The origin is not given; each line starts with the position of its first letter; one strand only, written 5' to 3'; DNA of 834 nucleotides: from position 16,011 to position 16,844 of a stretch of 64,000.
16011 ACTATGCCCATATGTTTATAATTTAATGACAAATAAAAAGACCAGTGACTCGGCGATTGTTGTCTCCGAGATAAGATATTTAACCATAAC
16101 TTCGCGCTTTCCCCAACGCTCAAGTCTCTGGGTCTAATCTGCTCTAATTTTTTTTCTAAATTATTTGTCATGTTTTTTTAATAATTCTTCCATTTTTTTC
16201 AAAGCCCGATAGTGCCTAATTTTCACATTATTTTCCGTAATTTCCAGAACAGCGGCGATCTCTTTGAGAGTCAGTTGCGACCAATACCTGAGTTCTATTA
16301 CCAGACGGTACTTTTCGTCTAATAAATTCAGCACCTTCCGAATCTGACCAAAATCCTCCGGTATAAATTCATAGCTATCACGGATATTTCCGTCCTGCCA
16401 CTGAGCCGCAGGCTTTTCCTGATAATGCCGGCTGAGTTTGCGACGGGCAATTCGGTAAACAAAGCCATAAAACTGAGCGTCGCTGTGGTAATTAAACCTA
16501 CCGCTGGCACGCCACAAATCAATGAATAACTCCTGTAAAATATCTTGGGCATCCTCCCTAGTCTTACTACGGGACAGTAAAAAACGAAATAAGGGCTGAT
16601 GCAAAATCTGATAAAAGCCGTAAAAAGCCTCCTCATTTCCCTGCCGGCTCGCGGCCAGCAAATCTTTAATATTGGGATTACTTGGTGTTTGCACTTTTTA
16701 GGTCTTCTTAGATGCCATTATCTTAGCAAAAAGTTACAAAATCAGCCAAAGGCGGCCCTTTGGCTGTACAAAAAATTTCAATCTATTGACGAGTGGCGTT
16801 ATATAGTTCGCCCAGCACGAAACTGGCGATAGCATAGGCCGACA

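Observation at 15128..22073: Candidate cell-surface attachment locus: giant adhesin-like protein, two VirB2/TrbC-like pilin paralogs, ECF sigma factor and membrane anti-sigma-like protein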

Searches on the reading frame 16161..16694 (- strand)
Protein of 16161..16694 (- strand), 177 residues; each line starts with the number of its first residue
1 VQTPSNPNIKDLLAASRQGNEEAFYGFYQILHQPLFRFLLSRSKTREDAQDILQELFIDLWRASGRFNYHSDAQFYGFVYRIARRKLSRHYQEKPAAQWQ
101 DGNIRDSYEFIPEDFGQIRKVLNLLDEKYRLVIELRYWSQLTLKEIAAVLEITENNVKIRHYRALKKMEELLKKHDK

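Call 3: search_protein_families(library=pfam, proteins=[window:16161-16694:-], max_evalue=0.1)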
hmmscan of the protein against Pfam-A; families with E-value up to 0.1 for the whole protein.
window:16161-16694:- (177 aa): 7 families
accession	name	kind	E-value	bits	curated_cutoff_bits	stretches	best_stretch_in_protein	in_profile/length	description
PF08281.18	Sigma70_r4_2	-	4.6e-15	55.4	25.7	1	117-168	3-54/54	Sigma-70, region 4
PF04545.22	Sigma70_r4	-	7.5e-12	45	24.1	1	122-168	2-48/50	Sigma-70, region 4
PF04542.20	Sigma70_r2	-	6.1e-11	42.4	24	1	28-92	2-66/71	Sigma-70 region 2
PF07638.17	Sigma70_ECF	-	2.4e-07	31.3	21.1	1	8-168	3-179/185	ECF sigma factor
PF00196.25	GerE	-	0.011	15.8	23.5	1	142-169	19-46/57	Bacterial regulatory proteins, luxR family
PF04297.20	UPF0122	-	0.05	14.3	22.7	1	123-175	16-64/101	Putative helix-turn-helix protein, YlxM / p13 like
PF09907.15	HigB_toxin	-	0.093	13.4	27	0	85-140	3-58/74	HigB_toxin, RelE-like toxic component of a toxin-antitoxin system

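Call 4: search_protein_families(library=ncbifam, proteins=[window:16161-16694:-], max_evalue=0.1)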
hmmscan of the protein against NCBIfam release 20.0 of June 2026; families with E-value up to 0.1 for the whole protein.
window:16161-16694:- (177 aa): 109 families (the best 25 are shown)
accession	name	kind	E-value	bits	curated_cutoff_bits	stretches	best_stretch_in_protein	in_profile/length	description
TIGR02937.1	sigma70-ECF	superfamily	1.7e-21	76.5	42.9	1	23-171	2-164/165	sigma-70 family RNA polymerase sigma factor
NF009166.1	PRK12513.1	equivalog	4.4e-20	72.2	206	1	10-174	10-188/193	RNA polymerase sigma factor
TIGR02985.1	Sig70_bacteroi1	subfamily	5.4e-20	72.2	126.4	1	22-170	1-160/162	RNA polymerase sigma-70 factor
NF058625.1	sigma_PG0214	equivalog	9.4e-19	67.7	130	1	22-176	4-165/170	GFO_1088 family ECF-type sigma factor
NF009168.0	PRK12515.1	subfamily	1.8e-18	66.7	236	1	10-175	10-182/189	RNA polymerase sigma factor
TIGR02983.1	SigE-fam_strep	subfamily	4.2e-17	62.5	141.55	1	18-174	2-160/162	SigE family RNA polymerase sigma factor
TIGR02952.1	Sig70_famx2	equivalog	1.7e-16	60.6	206.45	1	15-171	4-169/170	ECF subfamily RNA polymerase sigma factor, BldN family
NF009195.0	PRK12543.1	subfamily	3.1e-16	59.4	197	1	7-171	5-177/192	RNA polymerase sigma factor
NF007220.0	PRK09639.1-5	equivalog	2e-15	57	260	1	22-175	3-167/181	RNA polymerase sigma factor SigX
NF007216.0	PRK09638.1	equivalog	3.2e-15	56.4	194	1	10-175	6-177/180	RNA polymerase sigma factor SigY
NF008888.0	PRK11922.1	equivalog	6.4e-15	55.4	204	1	7-174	15-198/231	RNA polymerase sigma factor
NF009174.0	PRK12522.1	equivalog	1e-14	54.9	217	2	114-173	109-168/175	RNA polymerase sigma factor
TIGR02950.1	SigM_subfam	subfamily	1.9e-14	53.8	147.95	1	28-172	6-158/159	RNA polymerase sigma factor, SigM family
NF009171.0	PRK12518.1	equivalog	3.3e-14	53.1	208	1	7-174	12-186/191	RNA polymerase sigma factor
TIGR02954.1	Sig70_famx3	hypoth_equivalog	4.1e-14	52.7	188.5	1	12-174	6-169/170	RNA polymerase sigma-70 factor, TIGR02954 family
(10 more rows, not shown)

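Call 31: find_homologous_proteins(query=window:16161-16694:-, max_evalue=1e-10)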
Query window:16161-16694:- (177 aa): 5 proteins with E <= 1e-10 among 133 candidates.
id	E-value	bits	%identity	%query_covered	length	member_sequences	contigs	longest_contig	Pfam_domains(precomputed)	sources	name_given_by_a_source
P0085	5.8e-113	392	100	100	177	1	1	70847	PF07638.18,PF04545.23,PF04542.21,PF08281.19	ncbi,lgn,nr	ncbi:MAG: hypothetical protein C3F02_02260 [Parcubacteria group bacterium]|nr:MAG: hypothetical prot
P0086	4.6e-70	253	64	99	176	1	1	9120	PF07638.18,PF04545.23,PF04542.21,PF08281.19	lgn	-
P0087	1.5e-66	241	63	94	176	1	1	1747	PF07638.18,PF04545.23,PF04542.21,PF08281.19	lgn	-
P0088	4.3e-61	224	62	95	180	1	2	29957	PF07638.18,PF04545.23,PF04542.21,PF08281.19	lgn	-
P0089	1.7e-46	176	49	100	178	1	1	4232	PF07638.18,PF04545.23,PF04542.21,PF08281.19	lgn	-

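Call 32: find_encoding_contigs(protein=P0088, flank=10000, max_places=3)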
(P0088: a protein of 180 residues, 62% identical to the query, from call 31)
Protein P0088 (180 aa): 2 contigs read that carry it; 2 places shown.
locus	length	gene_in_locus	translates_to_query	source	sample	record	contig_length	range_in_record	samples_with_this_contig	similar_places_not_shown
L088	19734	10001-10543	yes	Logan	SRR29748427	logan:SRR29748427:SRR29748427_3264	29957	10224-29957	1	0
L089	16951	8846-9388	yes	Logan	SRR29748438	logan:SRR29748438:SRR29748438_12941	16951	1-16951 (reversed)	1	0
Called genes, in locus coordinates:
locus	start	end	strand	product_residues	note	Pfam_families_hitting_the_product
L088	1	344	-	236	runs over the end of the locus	PF02463:SMC_N (faint), PF00005:ABC_tran, PF13304:AAA_21 (faint)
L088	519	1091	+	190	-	PF04542:Sigma70_r2, PF08281:Sigma70_r4_2, PF04545:Sigma70_r4 (faint)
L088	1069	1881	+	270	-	-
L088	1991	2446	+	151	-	-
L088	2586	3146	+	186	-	PF04011:LemA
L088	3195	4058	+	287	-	PF17175:MOLO1 (faint), PF04536:TPM_phosphatase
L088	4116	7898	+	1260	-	-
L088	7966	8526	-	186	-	-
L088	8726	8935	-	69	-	-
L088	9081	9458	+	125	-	PF18895:T4SS_pilin (weak)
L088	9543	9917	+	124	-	PF18895:T4SS_pilin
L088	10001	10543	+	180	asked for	PF07638:Sigma70_ECF, PF04542:Sigma70_r2, PF08281:Sigma70_r4_2, PF04545:Sigma70_r4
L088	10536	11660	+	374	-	PF18915:DUF5667 (weak)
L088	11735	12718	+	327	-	PF01512:Complex1_51K, PF10589:NADH_4Fe-4S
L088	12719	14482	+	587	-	PF13510:Fer2_4, PF13237:Fer4_10 (faint), PF00037:Fer4 (faint), PF12837:Fer4_6 (faint), PF14697:Fer4_21 (weak), PF12838:Fer4_7, PF02906:Fe_hyd_lg_C, PF02256:Fe_hyd_SSU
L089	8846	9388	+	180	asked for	PF07638:Sigma70_ECF, PF04542:Sigma70_r2, PF08281:Sigma70_r4_2, PF04545:Sigma70_r4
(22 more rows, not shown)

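Call 33: find_encoding_contigs(protein=P0089, flank=10000, max_places=3)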
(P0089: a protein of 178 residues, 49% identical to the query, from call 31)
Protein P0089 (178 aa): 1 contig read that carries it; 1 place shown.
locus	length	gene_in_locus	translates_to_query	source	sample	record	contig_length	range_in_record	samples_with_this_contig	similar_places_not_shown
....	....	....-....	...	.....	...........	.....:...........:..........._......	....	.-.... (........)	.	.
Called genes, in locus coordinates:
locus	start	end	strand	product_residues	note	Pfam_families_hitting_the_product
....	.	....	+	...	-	?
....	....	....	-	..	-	-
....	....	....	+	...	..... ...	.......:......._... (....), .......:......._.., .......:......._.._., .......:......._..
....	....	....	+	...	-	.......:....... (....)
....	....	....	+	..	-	?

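Call 91: find_encoding_contigs(protein=P0087, flank=5000, max_places=3)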
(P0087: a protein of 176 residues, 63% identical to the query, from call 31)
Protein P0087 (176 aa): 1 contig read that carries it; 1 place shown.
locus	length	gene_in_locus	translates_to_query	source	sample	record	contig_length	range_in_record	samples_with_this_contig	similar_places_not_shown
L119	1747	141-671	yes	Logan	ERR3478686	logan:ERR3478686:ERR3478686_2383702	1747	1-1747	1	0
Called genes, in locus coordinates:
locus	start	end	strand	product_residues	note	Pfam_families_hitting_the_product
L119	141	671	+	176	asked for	PF07638:Sigma70_ECF (faint), PF04542:Sigma70_r2, PF08281:Sigma70_r4_2, PF04545:Sigma70_r4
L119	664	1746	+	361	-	?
